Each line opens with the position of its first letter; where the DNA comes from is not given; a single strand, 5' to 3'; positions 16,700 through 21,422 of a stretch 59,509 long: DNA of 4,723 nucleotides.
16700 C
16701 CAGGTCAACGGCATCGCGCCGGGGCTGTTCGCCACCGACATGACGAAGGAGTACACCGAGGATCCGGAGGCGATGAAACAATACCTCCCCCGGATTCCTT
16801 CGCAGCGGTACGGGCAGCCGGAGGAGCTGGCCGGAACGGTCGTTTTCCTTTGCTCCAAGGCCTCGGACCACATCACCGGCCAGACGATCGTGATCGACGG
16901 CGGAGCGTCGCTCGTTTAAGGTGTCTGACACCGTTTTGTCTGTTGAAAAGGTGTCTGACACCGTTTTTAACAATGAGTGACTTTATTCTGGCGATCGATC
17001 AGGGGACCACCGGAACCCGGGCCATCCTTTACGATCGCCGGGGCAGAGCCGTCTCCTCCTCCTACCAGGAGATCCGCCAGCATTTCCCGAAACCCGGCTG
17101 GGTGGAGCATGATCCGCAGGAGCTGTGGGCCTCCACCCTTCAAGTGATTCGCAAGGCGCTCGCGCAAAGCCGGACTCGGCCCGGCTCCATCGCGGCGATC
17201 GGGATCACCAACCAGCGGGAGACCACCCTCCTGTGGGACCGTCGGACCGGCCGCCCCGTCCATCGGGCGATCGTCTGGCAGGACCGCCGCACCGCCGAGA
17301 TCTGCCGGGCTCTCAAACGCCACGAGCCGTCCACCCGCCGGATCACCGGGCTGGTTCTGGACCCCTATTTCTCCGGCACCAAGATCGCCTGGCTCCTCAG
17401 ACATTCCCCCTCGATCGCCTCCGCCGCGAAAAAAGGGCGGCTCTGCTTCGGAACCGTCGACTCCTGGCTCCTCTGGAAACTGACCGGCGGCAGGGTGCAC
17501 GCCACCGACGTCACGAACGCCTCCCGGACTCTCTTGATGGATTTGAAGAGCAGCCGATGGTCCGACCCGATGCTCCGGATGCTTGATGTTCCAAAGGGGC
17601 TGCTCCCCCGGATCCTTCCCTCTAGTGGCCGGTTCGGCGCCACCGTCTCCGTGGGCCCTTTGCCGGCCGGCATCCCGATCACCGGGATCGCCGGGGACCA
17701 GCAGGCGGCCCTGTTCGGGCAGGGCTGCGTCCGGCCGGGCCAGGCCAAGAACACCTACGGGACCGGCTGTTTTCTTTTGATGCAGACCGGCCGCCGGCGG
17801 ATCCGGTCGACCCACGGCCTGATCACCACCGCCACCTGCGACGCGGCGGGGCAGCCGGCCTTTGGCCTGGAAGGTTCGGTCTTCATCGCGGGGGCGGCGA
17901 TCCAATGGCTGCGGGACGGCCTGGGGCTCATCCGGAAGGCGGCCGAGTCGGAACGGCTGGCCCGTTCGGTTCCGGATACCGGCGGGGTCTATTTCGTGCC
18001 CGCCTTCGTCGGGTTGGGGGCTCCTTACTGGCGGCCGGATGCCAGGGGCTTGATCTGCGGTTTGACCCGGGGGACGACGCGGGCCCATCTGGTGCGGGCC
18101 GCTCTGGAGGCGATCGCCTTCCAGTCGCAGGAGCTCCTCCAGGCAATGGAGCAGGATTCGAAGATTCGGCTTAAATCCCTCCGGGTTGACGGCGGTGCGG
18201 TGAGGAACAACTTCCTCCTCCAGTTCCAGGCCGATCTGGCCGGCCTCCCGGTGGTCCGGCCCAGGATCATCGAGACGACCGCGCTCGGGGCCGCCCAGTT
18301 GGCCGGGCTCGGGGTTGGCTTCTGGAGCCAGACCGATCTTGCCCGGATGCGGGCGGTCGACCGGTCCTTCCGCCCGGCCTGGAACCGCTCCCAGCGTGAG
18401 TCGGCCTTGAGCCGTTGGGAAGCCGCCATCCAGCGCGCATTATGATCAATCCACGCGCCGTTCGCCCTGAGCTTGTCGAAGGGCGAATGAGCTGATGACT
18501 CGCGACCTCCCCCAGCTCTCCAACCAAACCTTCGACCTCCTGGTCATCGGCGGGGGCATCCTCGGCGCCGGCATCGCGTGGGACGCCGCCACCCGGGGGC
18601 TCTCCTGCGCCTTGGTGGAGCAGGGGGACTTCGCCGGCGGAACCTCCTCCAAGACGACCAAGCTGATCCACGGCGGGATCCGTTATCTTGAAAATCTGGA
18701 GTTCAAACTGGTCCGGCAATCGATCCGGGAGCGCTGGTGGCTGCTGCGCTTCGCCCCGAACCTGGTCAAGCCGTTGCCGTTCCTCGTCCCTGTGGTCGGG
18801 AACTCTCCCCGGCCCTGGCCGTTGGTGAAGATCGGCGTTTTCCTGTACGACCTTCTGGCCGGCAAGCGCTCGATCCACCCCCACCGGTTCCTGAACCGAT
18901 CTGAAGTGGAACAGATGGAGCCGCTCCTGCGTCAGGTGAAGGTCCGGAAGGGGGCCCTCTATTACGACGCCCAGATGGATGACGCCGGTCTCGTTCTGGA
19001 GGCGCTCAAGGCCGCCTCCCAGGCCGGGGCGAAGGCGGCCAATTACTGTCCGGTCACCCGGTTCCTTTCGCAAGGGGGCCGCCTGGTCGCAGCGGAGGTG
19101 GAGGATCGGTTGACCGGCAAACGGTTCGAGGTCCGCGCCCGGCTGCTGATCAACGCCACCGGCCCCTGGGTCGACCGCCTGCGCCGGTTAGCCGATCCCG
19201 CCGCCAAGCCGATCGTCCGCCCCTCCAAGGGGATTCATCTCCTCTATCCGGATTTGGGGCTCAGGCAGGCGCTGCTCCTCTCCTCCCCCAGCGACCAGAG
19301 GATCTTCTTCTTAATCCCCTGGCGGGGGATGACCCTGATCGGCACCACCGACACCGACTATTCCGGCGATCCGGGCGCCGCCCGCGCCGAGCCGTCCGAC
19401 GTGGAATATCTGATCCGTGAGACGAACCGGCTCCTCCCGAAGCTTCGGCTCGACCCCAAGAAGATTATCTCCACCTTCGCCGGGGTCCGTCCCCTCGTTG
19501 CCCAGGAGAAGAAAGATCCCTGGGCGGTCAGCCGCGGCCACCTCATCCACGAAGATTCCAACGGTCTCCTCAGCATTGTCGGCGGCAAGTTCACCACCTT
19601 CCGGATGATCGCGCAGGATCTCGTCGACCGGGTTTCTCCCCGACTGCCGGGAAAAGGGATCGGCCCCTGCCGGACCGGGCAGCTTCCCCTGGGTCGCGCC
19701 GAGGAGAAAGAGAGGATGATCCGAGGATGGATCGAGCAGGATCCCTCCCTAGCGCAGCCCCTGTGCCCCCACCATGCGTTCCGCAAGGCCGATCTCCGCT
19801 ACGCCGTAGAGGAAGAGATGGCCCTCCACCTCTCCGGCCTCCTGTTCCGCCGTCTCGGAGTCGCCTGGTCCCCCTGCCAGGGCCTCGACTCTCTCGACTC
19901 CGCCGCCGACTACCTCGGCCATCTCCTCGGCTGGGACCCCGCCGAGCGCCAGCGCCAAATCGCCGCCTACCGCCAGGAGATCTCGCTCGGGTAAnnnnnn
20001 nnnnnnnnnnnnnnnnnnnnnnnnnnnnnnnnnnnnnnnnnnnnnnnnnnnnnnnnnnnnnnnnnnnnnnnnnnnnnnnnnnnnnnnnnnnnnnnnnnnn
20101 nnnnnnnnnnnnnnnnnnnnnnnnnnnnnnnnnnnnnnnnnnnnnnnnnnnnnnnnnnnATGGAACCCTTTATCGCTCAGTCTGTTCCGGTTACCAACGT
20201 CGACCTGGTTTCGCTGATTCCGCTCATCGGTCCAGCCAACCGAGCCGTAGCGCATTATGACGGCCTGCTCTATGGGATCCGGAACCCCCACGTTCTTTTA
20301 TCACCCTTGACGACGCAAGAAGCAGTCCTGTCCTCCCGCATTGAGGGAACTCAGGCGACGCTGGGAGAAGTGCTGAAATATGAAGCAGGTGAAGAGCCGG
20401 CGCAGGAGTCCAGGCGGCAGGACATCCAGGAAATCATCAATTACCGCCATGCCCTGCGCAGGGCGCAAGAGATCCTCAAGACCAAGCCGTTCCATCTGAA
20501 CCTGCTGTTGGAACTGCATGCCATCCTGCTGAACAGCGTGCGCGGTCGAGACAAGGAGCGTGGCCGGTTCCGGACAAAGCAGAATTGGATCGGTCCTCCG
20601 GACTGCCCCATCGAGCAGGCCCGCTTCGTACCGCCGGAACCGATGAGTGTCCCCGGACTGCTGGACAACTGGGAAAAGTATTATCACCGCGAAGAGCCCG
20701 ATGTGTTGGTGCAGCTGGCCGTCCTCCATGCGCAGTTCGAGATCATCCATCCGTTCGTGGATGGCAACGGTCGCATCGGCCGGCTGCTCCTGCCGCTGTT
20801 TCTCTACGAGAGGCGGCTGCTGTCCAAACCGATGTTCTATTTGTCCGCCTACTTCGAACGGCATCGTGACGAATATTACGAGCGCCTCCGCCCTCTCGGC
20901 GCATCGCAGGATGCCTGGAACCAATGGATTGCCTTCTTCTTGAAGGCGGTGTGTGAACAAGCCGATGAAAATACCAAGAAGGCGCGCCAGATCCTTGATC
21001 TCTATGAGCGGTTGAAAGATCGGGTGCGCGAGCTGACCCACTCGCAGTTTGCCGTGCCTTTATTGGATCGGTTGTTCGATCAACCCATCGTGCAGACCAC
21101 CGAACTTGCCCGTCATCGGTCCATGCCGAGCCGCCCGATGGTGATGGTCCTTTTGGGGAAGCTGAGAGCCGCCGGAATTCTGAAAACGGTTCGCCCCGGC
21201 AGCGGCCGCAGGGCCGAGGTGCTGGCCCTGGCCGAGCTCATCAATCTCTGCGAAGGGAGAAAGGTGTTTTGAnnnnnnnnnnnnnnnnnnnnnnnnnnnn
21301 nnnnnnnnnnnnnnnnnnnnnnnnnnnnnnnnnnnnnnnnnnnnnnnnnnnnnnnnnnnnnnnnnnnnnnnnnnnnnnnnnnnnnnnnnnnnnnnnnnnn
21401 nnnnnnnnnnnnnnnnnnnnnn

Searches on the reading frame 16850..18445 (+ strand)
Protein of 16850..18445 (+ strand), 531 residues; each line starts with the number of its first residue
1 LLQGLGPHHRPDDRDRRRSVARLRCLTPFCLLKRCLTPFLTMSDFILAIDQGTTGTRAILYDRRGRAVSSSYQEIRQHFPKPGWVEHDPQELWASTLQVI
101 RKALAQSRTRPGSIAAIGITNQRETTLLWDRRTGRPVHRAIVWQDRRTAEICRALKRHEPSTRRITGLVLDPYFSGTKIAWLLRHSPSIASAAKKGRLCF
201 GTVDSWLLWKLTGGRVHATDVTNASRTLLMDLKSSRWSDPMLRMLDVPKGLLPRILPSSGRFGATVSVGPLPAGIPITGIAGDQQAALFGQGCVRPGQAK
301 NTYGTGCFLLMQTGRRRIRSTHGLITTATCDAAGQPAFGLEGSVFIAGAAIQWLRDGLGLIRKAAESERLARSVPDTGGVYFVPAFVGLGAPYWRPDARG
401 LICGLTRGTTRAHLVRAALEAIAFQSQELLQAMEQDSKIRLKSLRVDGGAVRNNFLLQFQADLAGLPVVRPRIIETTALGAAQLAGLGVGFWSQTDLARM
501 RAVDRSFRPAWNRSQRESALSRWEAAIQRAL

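Call 78: search_protein_families(library=pfam, proteins=[window:16850-18445:+], max_evalue=0.0001)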
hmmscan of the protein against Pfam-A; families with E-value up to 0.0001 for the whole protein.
window:16850-18445:+ (531 aa): 2 families
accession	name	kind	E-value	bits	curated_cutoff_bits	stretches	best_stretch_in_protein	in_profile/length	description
PF00370.27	FGGY_N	-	9.9e-75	251.7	28.8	1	46-290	2-245/245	FGGY family of carbohydrate kinases, N-terminal domain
PF02782.22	FGGY_C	-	3.1e-48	164.6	27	1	300-487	2-196/198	FGGY family of carbohydrate kinases, C-terminal domain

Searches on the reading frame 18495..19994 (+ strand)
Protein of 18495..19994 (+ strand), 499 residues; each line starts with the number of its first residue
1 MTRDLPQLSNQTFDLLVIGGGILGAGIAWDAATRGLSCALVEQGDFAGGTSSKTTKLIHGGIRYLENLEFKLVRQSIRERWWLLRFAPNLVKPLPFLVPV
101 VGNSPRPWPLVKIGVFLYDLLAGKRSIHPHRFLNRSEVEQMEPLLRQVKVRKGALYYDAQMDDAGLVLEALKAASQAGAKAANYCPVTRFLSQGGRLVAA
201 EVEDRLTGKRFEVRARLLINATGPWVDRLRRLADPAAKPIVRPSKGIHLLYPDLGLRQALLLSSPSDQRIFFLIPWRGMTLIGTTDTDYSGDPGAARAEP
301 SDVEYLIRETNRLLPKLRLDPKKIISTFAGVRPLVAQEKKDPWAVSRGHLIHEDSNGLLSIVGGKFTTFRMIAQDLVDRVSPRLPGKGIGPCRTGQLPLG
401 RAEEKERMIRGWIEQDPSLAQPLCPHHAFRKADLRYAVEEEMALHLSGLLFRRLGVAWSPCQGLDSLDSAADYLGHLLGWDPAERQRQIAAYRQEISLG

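Call 78: search_protein_families(library=pfam, proteins=[window:18495-19994:+], max_evalue=0.0001)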
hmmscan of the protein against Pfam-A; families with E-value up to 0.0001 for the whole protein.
window:18495-19994:+ (499 aa): 5 families
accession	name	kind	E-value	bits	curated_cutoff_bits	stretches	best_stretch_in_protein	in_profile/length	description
PF01266.30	DAO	-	1.1e-57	196.6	27.9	1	14-342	1-318/353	FAD dependent oxidoreductase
PF16901.10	DAO_C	-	6.9e-12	45.8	31.4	1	414-485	54-126/126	C-terminal domain of alpha-glycerophosphate oxidase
PF12831.13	FAD_oxidored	-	2.8e-07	30.6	27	1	14-54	1-41/416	FAD dependent oxidoreductase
PF00890.30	FAD_binding_2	-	1.1e-06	28.6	20.4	0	14-51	1-38/414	FAD binding domain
PF13450.12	NAD_binding_8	-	1.7e-05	25.5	21.9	1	17-55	1-39/68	NAD(P)-binding Rossmann-like domain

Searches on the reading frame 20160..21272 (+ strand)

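Call 39: search_protein_families(library=pfam, proteins=[window:20160-21272:+], max_evalue=0.001)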
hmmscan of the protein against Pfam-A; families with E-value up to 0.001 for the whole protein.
window:20160-21272:+ (370 aa): 2 families
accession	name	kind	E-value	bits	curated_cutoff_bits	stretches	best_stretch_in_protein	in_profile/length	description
PF13784.11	Fic_N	-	1.8e-25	89.2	26.7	1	22-103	3-81/82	Fic/DOC family N-terminal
PF02661.23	Fic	-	1.1e-21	77.9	24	1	111-215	2-93/93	Fic/DOC family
